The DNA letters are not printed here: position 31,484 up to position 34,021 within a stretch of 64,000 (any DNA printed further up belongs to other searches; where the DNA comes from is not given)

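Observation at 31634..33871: Phage-encoded lipoprotein with LamG-like lectin domain and Asp-box beta-propeller (sialidase/glycosidase-like), immediately downstream of the tail fibre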

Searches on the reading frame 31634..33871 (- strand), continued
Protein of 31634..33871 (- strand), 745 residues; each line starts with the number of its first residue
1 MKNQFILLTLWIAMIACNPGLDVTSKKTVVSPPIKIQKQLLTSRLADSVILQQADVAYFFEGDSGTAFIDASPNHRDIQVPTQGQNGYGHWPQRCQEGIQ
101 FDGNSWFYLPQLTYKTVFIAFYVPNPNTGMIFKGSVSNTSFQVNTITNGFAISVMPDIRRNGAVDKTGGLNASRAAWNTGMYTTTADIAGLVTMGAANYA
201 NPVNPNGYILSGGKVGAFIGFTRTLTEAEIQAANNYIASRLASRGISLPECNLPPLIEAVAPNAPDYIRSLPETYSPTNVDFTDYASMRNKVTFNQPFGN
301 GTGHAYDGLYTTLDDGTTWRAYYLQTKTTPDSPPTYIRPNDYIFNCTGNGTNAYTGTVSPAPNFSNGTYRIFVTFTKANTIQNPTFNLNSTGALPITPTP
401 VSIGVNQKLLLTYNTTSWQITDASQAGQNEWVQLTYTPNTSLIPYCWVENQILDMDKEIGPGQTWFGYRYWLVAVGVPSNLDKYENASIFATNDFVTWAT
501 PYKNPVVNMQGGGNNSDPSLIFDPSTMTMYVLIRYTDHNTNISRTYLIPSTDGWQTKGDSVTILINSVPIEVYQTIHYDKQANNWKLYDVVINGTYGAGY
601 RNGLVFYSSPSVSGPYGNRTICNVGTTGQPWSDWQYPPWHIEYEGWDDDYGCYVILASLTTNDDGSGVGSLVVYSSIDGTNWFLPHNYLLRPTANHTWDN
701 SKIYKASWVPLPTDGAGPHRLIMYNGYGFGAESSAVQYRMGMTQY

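Call 47: predict_structure(alignment_id=A2)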
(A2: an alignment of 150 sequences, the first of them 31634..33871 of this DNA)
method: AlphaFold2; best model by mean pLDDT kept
length: 745 residues; sequences in the alignment: 150
mean_pLDDT: 69.9   pTM: 0.66
mean pLDDT of the five models: 69.9, 68.1, 67.8, 66.3, 65.3
residues with pLDDT >= 90: 200; 70-90: 216; 50-70: 125; < 50: 204
segments of 3 or more residues with pLDDT < 50: 21-46, 133-173, 199-202, 288-315, 321-363, 376-400, 423-441, 627-633
pLDDT, mean of each block of 10 residues (from residue 1): 78 71 44 41 50 79 67 75 61 81 75 81 69 42 36 36 33 64 61 56 51 83 80 85 86 83 94 74 51 37 35 48 45 40 41 43 51 53 41 39 56 59 43 34 71 96 97 92 93 96 89 92 97 92 92 93 69 85 93 63 90 93 63 65 92 92 80 92 88 87 94 83 93 86 95
secondary structure, 60 per line:
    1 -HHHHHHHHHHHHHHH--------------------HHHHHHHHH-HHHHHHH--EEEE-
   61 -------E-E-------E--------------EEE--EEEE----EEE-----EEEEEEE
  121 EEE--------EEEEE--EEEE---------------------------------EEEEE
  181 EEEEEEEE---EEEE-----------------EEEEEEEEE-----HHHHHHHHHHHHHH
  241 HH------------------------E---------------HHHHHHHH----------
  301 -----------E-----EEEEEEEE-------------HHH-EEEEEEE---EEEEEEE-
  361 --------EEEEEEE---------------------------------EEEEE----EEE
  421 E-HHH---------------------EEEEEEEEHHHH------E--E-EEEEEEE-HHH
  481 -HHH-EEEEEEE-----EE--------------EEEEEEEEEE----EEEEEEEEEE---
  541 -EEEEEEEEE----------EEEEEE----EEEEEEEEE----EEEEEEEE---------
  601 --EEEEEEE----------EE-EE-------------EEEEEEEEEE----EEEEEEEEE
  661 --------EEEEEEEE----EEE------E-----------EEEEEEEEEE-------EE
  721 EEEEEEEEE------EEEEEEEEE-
elements in order (helices of 4 or more, strands of 3 or more residues): H2-16 H37-45 H47-53 E56-59 E93-95 E98-101 E106-108 E114-123 E132-136 E139-142 E176-188 E192-195 E213-221 H227-242 H283-290 E318-325 E343-349 E353-359 E369-375 E409-413 E418-421 E447-454 H455-458 E470-476 E486-492 E514-523 E528-537 E542-550 E561-566 E571-579 E584-591 E603-609 E638-647 E652-660 E669-676 E681-683 E702-711 E719-729 E736-744
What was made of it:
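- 33821..33871 (-): Signal peptide with lipobox (aa 1-17, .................; Cys17 is the predicted lipidated +1 residue). Modelled as a helix, aa 2-16 (call 47).
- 33734..33820 (-): Linker after the lipid anchor (aa 18-46, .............), with no K-(D/E)2 surface-export motif. pLDDT below 50 for aa 21-46 (call 47).
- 32534..33040 (-): Inserted middle region (aa 278-446) holding one ~90-aa tail-fibre repeat module (aa ~330-430; nt 32582-32884). The canonical Asp-box-like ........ at aa 312 also lies here. Modelled poorly, pLDDT below 50 (call 47).
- On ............-type five-bladed propeller family (PDB 6N1A): AF2 model of aa 447-745 mostly has pLDDT above 90, with about 18 strands (call 47).
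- Checked: The beta-propeller is supported: aa 447-745 mostly have pLDDT above 90 (call 47).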

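Call 49: fold_search(model_id=the predicted structure, library=pdb)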
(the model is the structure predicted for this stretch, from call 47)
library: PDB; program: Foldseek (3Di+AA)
matches with E <= 10: 975; with E <= 0.001: 231
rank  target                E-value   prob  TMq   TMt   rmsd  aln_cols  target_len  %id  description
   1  6n1b_A                3.0e-18  1.00  0.36  0.67   3.8       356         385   20  Crystal structure of an N-acetylgalactosamine deacetylase from F. plautii in complex with blood group B trisaccharide (released 2019-06-12)
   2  6n1a                  6.6e-18  1.00  0.35  0.66   4.0       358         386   20  Crystal structure of an N-acetylgalactosamine deacetylase from F. plautii (released 2019-06-12)
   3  5zqs_A                8.6e-09  1.00  0.27  0.37   6.1       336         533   12  Crystal structure of beta-xylosidase mutant (E186Q/F503Y) from Bacillus pumilus (released 2018-05-30)
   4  5zqx_C                1.9e-08  1.00  0.27  0.36   6.5       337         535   13  Crystal structure of beta-xylosidase mutant (E186Q) from Bacillus pumilus (released 2018-05-30)
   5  1y7b_A                5.3e-08  1.00  0.28  0.38   5.7       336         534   15  BETA-D-XYLOSIDASE, A FAMILY 43 GLYCOSIDE HYDROLASE (released 2005-01-25)
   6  3c2u_A                6.2e-08  1.00  0.28  0.38   5.9       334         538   12  Structure of the two subsite D-xylosidase from Selenomonas ruminantium in complex with 1,3-bis[tris(hydroxymethyl)meth (released 2008-04-22)
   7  8uws_C                7.6e-08  1.00  0.28  0.38   6.4       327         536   12  Cryo-EM structure of an Enterobacter GH43 Beta-Xylosidase: EcXyl43 (released 2024-05-15)
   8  2exi_A                8.0e-08  1.00  0.28  0.39   5.7       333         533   13  Structure of the family43 beta-Xylosidase D15G mutant from geobacillus stearothermophilus (released 2006-04-04)
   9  4qqs_B                9.0e-08  1.00  0.30  0.65   5.0       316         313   14  Crystal structure of a thermostable family-43 glycoside hydrolase (released 2015-03-11)
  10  8uws_B                1.2e-07  1.00  0.28  0.37   6.5       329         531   12  Cryo-EM structure of an Enterobacter GH43 Beta-Xylosidase: EcXyl43 (released 2024-05-15)
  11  3c2u_B                1.2e-07  1.00  0.27  0.36   6.5       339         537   12  Structure of the two subsite D-xylosidase from Selenomonas ruminantium in complex with 1,3-bis[tris(hydroxymethyl)meth (released 2008-04-22)
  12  8jzb_B                1.2e-07  1.00  0.20  0.27  27.1       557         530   10  Langya Henipavirus attachment protein (released 2024-04-17)
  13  3sc7_X                1.9e-07  1.00  0.28  0.40   6.5       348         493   11  First crystal structure of an endo-inulinase, from Aspergillus ficuum: structural analysis and comparison with other G (released 2012-06-27)
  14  8uws_A                2.1e-07  1.00  0.28  0.38   6.2       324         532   13  Cryo-EM structure of an Enterobacter GH43 Beta-Xylosidase: EcXyl43 (released 2024-05-15)
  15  8uws_D                2.3e-07  1.00  0.28  0.38   6.3       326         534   12  Cryo-EM structure of an Enterobacter GH43 Beta-Xylosidase: EcXyl43 (released 2024-05-15)
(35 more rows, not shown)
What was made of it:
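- On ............-type five-bladed propeller family (PDB 6N1A): The next hits are five-bladed GH43 enzymes (call 49).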

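Call 81: find_related_loci(query=A5, collection=viral_contigs, flank=6000)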
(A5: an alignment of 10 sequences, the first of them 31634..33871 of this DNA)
Query A5 (745 aa) in viral_contigs; peptide patterns used: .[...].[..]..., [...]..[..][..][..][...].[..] (x = any residue, [..] = any of these).
117 stretches matched a pattern; 30 encode a relative of the query (tblastn E <= 1e-3); 30 distinct loci.
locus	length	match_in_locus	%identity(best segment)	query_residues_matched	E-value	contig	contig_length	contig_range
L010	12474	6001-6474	31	458-626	2e-14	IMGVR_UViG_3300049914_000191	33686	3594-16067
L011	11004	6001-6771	26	462-744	7e-13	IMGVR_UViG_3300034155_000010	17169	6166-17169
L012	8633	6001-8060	26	407-730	2e-12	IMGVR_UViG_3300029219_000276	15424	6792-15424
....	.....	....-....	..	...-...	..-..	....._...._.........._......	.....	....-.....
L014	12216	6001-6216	39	463-534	6e-12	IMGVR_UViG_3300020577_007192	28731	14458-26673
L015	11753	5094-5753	27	465-709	3e-11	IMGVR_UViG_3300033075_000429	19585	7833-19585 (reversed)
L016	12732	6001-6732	26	463-715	3e-11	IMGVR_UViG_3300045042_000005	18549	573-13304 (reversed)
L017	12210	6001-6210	39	465-534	1e-10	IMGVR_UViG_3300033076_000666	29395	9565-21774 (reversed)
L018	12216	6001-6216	39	465-534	1e-10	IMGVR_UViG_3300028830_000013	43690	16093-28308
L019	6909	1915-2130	39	465-534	1e-10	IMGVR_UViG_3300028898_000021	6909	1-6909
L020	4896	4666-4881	39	465-534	2e-10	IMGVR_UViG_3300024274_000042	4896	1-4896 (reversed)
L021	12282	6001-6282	37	464-556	2e-10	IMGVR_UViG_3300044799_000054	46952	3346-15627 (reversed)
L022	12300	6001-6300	37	465-564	3e-10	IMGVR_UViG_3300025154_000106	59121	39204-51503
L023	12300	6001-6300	37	465-564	3e-10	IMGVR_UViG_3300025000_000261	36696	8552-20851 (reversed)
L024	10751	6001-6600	27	465-682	2e-10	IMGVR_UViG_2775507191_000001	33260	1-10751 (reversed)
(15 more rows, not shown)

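Call 86: fold_search(model_id=the predicted structure, library=viral)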
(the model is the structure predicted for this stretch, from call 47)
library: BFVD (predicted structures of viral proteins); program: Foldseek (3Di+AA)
matches with E <= 10: 684; with E <= 0.001: 40
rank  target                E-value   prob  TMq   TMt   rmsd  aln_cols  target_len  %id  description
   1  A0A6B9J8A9            4.1e-19  1.00  0.34  0.19  28.2       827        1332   15  (no name in the UniProt tables at hand)
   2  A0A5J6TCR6            5.4e-16  1.00  0.33  0.47  22.8       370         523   17  (no name in the UniProt tables at hand)
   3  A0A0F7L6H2            1.0e-08  1.00  0.24  0.17  15.6       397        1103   10  Uncharacterized protein [uncultured marine virus]
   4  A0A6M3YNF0            4.6e-07  1.00  0.28  0.19  20.0       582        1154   10  PKD/Chitinase domain-containing protein [Alteromonas phage vB_AcoS-R7M]
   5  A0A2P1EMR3            8.2e-07  1.00  0.26  0.50   6.4       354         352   10  Uncharacterized protein [Moumouvirus australiensis]
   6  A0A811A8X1            1.1e-06  1.00  0.20  0.32  18.8       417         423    8  (no name in the UniProt tables at hand)
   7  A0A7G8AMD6            1.7e-06  1.00  0.20  0.25  19.8       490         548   10  (no name in the UniProt tables at hand)
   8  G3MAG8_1              2.3e-06  1.00  0.23  0.20  25.5       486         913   13  Gp427 [Bacillus phage G]
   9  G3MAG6                4.5e-06  1.00  0.23  0.15  23.9       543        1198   12  Gp425 [Bacillus phage G]
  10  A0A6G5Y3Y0            6.2e-06  1.00  0.28  0.23  25.8       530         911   13  (no name in the UniProt tables at hand)
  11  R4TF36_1              1.4e-05  1.00  0.21  0.18  21.6       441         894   13  (no name in the UniProt tables at hand)
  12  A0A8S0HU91            2.0e-05  1.00  0.20  0.18  33.9       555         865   12  (no name in the UniProt tables at hand)
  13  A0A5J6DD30            2.1e-05  1.00  0.26  0.33  21.4       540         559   12  Sialidase [Psittacine adenovirus 5]
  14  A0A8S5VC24            2.2e-05  1.00  0.21  0.28  26.8       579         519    9  Short tail fiber protein [Siphoviridae sp. ctKsH2]
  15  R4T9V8                2.8e-05  1.00  0.19  0.22  13.9       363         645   14  (no name in the UniProt tables at hand)
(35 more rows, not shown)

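Call 87: search_dna_similar(query=P0008, collection=phages, mode=protein, max_evalue=0.001, max_rows=30)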
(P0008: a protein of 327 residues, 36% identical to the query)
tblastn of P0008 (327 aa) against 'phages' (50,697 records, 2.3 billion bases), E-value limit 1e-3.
Records with a match: 7; places in all: 7; records where one place covers at least 80% of the query: 3.
Best place of each record, by identity: <60% 7.
By first word of the organism name: Arthrobacter 3; Microbacterium 2; Terrisporobacter 1; Vibrio 1.
By host as written in the record: Microbacterium paraoxydans NWU1 2; Arthrobacter globiformis NRRL B-2979 SEA 2; Arthrobacter globiformis B-2979 1; Terrisporobacter petrolearius ELB 1; Vibrio campbellii HY01 1.
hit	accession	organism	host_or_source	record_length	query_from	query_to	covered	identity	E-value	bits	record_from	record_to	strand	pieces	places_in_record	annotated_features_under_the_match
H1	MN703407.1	Microbacterium phage Leaf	Microbacterium paraoxydans NWU1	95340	11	275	81%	33.2%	6e-23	105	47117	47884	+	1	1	77: minor tail protein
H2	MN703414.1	Microbacterium phage Dewdrop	Microbacterium paraoxydans NWU1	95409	11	275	81%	33.2%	6e-23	105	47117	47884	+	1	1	77: minor tail protein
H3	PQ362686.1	Arthrobacter phage Ranunculus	Arthrobacter globiformis B-2979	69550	10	273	81%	30.6%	9e-14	78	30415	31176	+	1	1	34: minor tail protein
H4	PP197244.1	Terrisporobacter phage TPELB_ph1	Terrisporobacter petrolearius ELB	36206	21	267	76%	26.8%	1e-6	56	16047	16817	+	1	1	hypothetical protein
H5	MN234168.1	Arthrobacter phage Ingrid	Arthrobacter globiformis NRRL B-2979 SEA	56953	26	218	59%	31.5%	4e-12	73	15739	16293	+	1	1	21: minor tail protein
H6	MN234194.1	Arthrobacter phage Loretta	Arthrobacter globiformis NRRL B-2979 SEA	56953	26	218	59%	31.5%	4e-12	73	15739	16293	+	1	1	21: minor tail protein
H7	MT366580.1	Vibrio phage HY01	Vibrio campbellii HY01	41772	42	105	20%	40.6%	1e-5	53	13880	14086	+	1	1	hypothetical protein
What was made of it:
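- The C-domain occurs in 'minor tail proteins' of cultured phages (call 87).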

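Call 102: find_encoding_contigs(protein=P0007, flank=8000, max_places=2)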
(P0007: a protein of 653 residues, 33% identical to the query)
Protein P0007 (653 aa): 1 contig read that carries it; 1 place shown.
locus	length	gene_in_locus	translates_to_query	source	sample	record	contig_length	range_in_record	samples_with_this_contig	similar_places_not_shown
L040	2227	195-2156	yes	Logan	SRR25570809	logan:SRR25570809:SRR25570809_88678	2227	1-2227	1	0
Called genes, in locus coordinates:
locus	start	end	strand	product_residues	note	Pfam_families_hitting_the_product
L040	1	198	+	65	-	?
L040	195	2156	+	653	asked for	-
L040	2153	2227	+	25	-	?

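Call 103: find_encoding_contigs(protein=P0010, flank=8000, max_places=2)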
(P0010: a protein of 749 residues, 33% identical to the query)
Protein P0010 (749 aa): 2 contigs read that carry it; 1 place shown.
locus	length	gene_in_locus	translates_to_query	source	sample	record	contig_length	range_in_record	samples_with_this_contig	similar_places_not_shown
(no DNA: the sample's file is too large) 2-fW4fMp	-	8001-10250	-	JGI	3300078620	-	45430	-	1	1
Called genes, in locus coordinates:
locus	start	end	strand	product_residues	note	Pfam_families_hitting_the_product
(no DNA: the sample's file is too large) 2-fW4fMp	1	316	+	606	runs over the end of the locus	-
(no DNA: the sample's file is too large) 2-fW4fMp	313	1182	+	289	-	-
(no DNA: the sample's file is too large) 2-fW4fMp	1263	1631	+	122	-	-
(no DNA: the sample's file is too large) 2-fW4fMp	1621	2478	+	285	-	-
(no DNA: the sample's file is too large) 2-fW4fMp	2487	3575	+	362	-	-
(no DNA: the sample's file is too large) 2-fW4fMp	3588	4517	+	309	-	-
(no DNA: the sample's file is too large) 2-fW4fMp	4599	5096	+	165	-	-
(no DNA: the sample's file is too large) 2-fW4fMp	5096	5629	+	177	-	-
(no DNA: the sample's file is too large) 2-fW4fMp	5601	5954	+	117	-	-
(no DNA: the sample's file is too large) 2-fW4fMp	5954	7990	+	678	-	-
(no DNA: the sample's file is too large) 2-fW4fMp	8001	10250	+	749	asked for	PF19078:Big_12 (weak)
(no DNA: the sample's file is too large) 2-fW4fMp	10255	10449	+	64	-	-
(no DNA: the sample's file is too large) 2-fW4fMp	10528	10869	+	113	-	-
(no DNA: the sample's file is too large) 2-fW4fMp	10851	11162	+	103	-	-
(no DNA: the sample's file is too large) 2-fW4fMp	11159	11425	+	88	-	-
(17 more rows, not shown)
